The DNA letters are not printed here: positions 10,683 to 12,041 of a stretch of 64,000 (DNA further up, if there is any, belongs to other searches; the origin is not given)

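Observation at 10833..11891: Zn-alcohol dehydrogenase translationally coupled to ispA inside the hopanoid cluster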

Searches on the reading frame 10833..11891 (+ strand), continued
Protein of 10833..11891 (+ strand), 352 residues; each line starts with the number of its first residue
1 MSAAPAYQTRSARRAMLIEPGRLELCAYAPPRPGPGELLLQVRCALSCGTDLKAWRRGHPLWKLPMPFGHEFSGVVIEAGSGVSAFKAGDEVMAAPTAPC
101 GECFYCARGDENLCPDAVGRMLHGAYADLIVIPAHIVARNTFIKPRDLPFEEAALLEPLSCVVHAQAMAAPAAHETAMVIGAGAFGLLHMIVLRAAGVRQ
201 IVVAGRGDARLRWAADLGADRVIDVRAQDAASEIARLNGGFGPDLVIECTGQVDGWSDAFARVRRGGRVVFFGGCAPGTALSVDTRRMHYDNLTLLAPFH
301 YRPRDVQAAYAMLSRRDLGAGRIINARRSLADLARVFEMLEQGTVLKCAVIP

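Call 33: list_cluster_members(proteins=[P0123, P0124, P0125, P0126, P0127, P0128, P0129, P0130, P0131, P0132])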
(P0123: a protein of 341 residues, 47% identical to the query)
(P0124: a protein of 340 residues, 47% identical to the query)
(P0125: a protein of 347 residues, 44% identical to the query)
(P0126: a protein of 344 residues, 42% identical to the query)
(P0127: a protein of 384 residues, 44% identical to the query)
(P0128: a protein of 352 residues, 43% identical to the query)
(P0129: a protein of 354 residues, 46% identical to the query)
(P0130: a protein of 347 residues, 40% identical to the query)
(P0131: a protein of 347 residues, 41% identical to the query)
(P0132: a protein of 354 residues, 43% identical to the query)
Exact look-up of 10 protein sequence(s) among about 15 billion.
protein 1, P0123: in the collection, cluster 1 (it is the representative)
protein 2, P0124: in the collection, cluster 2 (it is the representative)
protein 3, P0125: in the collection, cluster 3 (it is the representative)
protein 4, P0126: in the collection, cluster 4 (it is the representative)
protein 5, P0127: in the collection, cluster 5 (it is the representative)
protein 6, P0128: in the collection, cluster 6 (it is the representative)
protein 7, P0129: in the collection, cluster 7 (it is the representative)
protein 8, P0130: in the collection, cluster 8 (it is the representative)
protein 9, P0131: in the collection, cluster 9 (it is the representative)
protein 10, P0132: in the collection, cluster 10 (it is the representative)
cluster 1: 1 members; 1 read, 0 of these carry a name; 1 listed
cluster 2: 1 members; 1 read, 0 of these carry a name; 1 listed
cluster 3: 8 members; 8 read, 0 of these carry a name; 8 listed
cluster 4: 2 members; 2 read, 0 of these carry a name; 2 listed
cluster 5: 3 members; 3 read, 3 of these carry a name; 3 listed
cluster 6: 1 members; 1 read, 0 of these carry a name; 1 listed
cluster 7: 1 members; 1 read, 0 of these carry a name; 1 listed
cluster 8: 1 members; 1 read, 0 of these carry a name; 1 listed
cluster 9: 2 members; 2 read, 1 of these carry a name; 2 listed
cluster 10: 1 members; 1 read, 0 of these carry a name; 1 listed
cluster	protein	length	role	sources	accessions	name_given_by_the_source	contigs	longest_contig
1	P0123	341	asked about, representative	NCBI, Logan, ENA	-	-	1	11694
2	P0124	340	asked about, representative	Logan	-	-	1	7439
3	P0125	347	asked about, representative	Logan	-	-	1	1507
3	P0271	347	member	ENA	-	-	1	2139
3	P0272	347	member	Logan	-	-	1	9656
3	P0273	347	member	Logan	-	-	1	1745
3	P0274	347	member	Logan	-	-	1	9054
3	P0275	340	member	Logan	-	-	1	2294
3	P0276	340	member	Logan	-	-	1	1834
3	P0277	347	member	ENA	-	-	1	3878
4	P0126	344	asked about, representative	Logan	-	-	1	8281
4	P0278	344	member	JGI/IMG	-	-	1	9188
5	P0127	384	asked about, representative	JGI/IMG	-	L-iditol 2-dehydrogenase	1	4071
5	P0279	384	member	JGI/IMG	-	L-iditol 2-dehydrogenase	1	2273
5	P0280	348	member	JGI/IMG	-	L-iditol 2-dehydrogenase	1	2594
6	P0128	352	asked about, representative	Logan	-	-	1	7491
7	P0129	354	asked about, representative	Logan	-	-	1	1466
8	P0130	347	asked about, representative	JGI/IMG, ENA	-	-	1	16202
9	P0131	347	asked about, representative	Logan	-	-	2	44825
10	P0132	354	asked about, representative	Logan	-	-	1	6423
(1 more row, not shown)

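Call 34: predict_structure(alignment_id=A1)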
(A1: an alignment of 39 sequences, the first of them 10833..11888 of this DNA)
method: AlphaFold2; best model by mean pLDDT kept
length: 352 residues; sequences in the alignment: 39
mean_pLDDT: 88.6   pTM: 0.89
mean pLDDT of the five models: 88.6, 87.7, 82.5, 81.5, 79.4
residues with pLDDT >= 90: 231; 70-90: 88; 50-70: 28; < 50: 5
segments of 3 or more residues with pLDDT < 50: 1-5
pLDDT, mean of each block of 10 residues (from residue 1): 49 91 92 95 94 76 83 97 96 85 74 65 93 91 97 96 94 96 93 96 91 94 91 92 92 76 93 75 87 88 91 93 96 94 92 95
secondary structure, 60 per line:
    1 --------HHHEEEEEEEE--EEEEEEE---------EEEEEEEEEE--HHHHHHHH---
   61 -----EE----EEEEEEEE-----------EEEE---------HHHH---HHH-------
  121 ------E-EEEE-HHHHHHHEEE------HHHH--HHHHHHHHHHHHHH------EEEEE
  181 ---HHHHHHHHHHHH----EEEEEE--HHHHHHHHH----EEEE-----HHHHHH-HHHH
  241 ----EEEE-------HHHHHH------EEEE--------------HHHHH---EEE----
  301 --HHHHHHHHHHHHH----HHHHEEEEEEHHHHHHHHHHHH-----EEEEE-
elements in order: E12-19 E22-28 E38-47 H50-57 E72-79 E91-94 H104-107 E129-132 H134-140 E141-143 H150-153 H156-169 E176-180 H184-195 E200-205 H208-216 E221-224 H230-235 H237-240 E245-248 H256-261 E268-271 H286-290 E294-296 H303-315 H320-323 E324-329 H330-341 E347-351

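Call 38: fold_search(model_id=the predicted structure, library=pdb)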
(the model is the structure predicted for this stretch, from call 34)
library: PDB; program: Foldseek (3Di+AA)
matches with E <= 10: 1976; with E <= 0.001: 582
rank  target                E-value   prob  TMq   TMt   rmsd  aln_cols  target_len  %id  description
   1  4ej6                  4.5e-32  1.00  0.87  0.90   2.5       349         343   28  Crystal structure of a putative zinc-binding dehydrogenase (Target PSI-012003) from Sinorhizobium meliloti 1021 (released 2012-05-02)
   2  4ejm                  1.2e-31  1.00  0.87  0.90   2.5       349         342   28  Crystal structure of a putative zinc-binding dehydrogenase (Target PSI-012003) from Sinorhizobium meliloti 1021 bound to (released 2012-05-02)
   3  5vm2_A                2.9e-31  1.00  0.87  0.88   2.7       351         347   26  Crystal structure of ECK1772, an oxidoreductase/dehydrogenase of unknown specificity involved in membrane biogenesis f (released 2017-06-07)
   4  2dfv_A                4.5e-31  1.00  0.84  0.86   2.9       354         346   28  Hyperthermophilic threonine dehydrogenase from Pyrococcus horikoshii (released 2007-01-16)
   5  3gfb_A                1.1e-30  1.00  0.85  0.86   2.7       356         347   26  L-Threonine Dehydrogenase (TkTDH) from the hyperthermophilic archaeon Thermococcus kodakaraensis (released 2009-10-06)
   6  2d8a                  1.8e-30  1.00  0.82  0.86   3.0       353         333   28  Crystal Structure of PH0655 from Pyrococcus horikoshii OT3 (released 2006-06-02)
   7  3qe3                  2.2e-30  1.00  0.87  0.87   2.5       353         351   28  Sheep liver sorbitol dehydrogenase (released 2011-04-27)
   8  4ilk_A                9.0e-29  1.00  0.86  0.90   2.5       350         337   24  Crystal structure of short chain alcohol dehydrogenase (rspB) from E. coli CFT073 (EFI TARGET EFI-506413) complexed wi (released 2013-01-30)
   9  1pl6_A                9.0e-29  1.00  0.87  0.86   3.3       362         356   28  Human SDH/NADH/inhibitor complex (released 2004-02-17)
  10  5kia                  1.1e-28  1.00  0.82  0.85   3.4       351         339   26  Crystal structure of L-threonine 3-dehydrogenase from Burkholderia thailandensis (released 2017-02-15)
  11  2dq4_A                1.1e-28  1.00  0.86  0.88   2.5       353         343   27  Crystal structure of threonine 3-dehydrogenase (released 2007-06-12)
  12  4ilk_B                1.5e-28  1.00  0.85  0.89   2.7       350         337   24  Crystal structure of short chain alcohol dehydrogenase (rspB) from E. coli CFT073 (EFI TARGET EFI-506413) complexed wi (released 2013-01-30)
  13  1e3j                  3.2e-28  1.00  0.86  0.87   2.5       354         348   28  Ketose reductase (sorbitol dehydrogenase) from silverleaf whitefly (released 2001-02-04)
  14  7y9p                  3.2e-28  1.00  0.83  0.82   3.4       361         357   27  Xylitol dehydrogenase S96C/S99C/Y102C mutant(thermostabilized form) from Pichia stipitis (released 2023-02-15)
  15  1vj0_A                4.9e-28  1.00  0.87  0.84   2.8       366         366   22  Crystal structure of Alcohol dehydrogenase (TM0436) from Thermotoga maritima at 2.00 A resolution (released 2004-03-02)
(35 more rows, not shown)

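Call 40: find_encoding_contigs(protein=P0123, flank=8000, max_places=3)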
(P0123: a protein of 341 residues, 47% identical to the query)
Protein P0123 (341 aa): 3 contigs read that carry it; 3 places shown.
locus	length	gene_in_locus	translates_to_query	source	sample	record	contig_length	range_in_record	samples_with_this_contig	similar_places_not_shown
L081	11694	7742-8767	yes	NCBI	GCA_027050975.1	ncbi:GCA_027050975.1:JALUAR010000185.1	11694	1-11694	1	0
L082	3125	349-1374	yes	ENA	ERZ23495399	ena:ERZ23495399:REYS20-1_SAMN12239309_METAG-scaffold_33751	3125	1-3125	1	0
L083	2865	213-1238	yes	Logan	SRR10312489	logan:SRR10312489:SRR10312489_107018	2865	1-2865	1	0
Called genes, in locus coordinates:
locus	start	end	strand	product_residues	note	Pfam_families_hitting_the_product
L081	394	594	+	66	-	PF02597:ThiS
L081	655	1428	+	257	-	PF05690:ThiG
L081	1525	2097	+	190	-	-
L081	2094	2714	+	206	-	PF02581:TMP-TENI, PF03060:NMO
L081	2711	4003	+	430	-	PF01964:ThiC_Rad_SAM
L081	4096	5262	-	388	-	PF00999:Na_H_Exchanger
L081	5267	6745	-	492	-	PF02254:TrkA_N, PF02080:TrkA_C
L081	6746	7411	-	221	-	PF06790:UPF0259, PF25231:DUF7847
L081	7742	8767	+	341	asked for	PF08240:ADH_N, PF16912:Glu_dehyd_C, PF00107:ADH_zinc_N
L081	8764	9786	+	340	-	PF08240:ADH_N, PF00107:ADH_zinc_N, PF13602:ADH_zinc_N_2 (weak)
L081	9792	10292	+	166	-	PF04191:PEMT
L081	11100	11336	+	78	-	-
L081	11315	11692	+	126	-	?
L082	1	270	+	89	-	?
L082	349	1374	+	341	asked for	PF08240:ADH_N, PF16912:Glu_dehyd_C, PF00107:ADH_zinc_N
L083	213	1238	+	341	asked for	PF08240:ADH_N, PF16912:Glu_dehyd_C, PF00107:ADH_zinc_N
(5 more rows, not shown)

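Call 42: find_encoding_contigs(protein=P0128, flank=8000, max_places=2)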
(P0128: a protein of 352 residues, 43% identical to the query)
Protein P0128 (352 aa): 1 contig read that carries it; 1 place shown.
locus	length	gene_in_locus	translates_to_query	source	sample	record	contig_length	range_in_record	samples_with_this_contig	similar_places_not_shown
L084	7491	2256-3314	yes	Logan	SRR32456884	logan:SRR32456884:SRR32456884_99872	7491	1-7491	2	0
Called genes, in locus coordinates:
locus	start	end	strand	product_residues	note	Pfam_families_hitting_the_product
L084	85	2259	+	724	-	PF03190:Thioredox_DsbH, PF13899:Thioredoxin_7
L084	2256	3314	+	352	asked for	PF08240:ADH_N, PF16912:Glu_dehyd_C, PF00107:ADH_zinc_N, PF13602:ADH_zinc_N_2 (weak)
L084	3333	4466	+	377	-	PF08240:ADH_N, PF00107:ADH_zinc_N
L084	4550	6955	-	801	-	PF17162:DUF5118, PF17148:DUF5117, PF16313:DUF4953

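Call 43: find_encoding_contigs(protein=P0159, flank=8000, max_places=2)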
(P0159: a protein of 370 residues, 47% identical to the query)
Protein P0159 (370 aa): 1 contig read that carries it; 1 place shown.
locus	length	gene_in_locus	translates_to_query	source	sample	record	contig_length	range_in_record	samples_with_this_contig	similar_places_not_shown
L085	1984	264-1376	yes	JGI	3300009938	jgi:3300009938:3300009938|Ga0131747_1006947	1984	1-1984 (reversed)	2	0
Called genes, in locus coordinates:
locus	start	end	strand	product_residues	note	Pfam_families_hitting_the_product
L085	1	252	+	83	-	?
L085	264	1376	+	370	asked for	PF08240:ADH_N, PF16912:Glu_dehyd_C (weak), PF00107:ADH_zinc_N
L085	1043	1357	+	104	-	-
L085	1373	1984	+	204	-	?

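Call 44: find_encoding_contigs(protein=P0144, flank=8000, max_places=2)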
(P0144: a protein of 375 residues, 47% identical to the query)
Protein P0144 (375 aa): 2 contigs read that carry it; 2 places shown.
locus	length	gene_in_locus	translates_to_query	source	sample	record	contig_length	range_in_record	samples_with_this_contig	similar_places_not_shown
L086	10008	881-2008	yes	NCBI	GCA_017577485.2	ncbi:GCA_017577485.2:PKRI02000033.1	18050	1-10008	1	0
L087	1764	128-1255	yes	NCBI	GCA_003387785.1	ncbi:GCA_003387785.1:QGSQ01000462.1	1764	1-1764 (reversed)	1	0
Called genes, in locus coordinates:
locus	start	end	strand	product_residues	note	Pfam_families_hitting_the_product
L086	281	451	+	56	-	-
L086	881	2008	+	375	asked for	PF08240:ADH_N, PF16912:Glu_dehyd_C, PF00107:ADH_zinc_N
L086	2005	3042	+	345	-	PF08240:ADH_N, PF00107:ADH_zinc_N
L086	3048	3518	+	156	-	PF07883:Cupin_2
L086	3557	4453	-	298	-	PF00491:Arginase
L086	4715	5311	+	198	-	PF00857:Isochorismatase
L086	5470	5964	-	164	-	PF01475:FUR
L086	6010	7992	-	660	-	PF00122:E1-E2_ATPase, PF00702:Hydrolase, PF12710:HAD (weak)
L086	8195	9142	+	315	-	PF13365:Trypsin_2, PF00595:PDZ (weak), PF13180:PDZ_2, PF17820:PDZ_6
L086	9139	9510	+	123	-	-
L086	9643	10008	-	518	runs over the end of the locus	PF01293:PEPCK_ATP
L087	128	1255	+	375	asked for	PF08240:ADH_N, PF16912:Glu_dehyd_C, PF00107:ADH_zinc_N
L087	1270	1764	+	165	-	PF08240:ADH_N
